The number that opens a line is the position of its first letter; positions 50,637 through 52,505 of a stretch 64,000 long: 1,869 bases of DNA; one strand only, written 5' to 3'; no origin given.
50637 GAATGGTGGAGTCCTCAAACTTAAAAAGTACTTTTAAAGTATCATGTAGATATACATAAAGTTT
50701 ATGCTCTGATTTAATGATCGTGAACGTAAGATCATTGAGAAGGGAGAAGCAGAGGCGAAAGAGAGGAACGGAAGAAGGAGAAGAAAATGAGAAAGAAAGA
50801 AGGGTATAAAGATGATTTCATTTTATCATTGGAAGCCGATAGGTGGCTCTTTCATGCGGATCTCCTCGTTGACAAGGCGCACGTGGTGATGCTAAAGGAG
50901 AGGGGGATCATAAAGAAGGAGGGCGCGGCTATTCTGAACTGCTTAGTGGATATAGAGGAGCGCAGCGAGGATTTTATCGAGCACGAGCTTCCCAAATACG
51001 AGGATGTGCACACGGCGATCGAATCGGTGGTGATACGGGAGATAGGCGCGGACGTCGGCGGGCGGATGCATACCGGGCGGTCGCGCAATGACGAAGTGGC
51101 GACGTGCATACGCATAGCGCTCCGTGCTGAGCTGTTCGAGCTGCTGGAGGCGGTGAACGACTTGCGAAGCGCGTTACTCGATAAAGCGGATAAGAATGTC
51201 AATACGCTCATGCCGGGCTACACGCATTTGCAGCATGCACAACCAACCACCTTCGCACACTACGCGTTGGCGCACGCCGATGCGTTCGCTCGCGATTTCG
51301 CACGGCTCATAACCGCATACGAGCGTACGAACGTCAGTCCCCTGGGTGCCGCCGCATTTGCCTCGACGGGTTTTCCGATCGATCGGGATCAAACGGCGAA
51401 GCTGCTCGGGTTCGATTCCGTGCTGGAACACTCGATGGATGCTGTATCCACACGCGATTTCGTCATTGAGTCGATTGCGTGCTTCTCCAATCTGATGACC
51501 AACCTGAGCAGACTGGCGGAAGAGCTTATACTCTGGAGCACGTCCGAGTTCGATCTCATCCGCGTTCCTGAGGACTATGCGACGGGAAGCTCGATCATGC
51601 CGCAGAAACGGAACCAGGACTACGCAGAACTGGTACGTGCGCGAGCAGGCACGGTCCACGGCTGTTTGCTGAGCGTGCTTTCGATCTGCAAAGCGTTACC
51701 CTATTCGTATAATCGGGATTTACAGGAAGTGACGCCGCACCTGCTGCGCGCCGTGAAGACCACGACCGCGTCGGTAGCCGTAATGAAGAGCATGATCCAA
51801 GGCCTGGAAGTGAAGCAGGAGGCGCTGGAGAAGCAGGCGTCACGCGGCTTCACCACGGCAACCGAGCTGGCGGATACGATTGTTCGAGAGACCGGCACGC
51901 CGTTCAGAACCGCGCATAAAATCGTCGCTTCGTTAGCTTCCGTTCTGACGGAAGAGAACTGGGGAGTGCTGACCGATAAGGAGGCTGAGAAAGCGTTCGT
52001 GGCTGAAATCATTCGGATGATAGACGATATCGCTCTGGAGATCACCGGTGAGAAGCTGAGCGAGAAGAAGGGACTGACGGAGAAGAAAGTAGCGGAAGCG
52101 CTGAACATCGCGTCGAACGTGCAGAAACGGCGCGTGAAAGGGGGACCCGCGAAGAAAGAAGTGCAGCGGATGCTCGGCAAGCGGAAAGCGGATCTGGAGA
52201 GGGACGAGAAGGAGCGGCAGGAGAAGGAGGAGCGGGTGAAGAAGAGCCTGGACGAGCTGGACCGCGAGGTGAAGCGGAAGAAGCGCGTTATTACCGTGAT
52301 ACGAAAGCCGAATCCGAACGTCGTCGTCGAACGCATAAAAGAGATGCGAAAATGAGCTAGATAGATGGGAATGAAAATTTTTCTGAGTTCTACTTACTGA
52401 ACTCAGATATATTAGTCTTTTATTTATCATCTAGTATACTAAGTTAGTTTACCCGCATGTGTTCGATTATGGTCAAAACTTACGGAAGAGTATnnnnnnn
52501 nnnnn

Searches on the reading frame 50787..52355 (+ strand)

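Call 42: search_protein_families(library=pfam, proteins=[window:50787-52355:+], max_evalue=0.00001)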
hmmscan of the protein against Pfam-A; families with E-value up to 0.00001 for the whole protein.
window:50787-52355:+ (522 aa): 2 families
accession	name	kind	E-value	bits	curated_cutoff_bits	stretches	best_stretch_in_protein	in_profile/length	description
PF00206.25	Lyase_1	-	3.8e-58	197.8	27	1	43-292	47-312/312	Lyase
PF14698.11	ASL_C2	-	4.2e-11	43.6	27.3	1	355-398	1-45/69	Argininosuccinate lyase C-terminal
